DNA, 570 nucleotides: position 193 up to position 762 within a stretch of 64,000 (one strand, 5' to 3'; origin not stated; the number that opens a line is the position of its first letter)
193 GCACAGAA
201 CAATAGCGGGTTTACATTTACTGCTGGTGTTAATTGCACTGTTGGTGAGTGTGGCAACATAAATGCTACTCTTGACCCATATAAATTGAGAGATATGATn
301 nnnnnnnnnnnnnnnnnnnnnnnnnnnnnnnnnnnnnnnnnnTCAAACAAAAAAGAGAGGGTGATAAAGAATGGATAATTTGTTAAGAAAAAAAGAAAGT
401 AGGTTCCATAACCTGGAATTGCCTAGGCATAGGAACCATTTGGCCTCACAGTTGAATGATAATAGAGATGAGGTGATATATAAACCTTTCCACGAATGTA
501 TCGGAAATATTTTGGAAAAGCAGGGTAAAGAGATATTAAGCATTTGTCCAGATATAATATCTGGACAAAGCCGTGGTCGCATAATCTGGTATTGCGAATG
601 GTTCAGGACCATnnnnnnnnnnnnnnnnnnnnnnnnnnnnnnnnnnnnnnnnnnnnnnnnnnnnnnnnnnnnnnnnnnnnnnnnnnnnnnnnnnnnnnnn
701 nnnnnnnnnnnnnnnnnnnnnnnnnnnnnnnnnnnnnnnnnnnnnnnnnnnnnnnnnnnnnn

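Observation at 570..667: tRNA-Leu(CAG) carrying a non-canonical insertion in or after the T-loop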

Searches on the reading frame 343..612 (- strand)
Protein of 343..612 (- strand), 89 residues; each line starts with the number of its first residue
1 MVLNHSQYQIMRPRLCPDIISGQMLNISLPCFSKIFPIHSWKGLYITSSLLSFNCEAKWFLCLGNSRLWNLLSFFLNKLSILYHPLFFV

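Call 26: find_encoding_contigs(protein=window:343-612:-, flank=3000, max_places=10)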
Protein window:343-612:- (89 aa): no gene with exactly this product is on record in the collection.
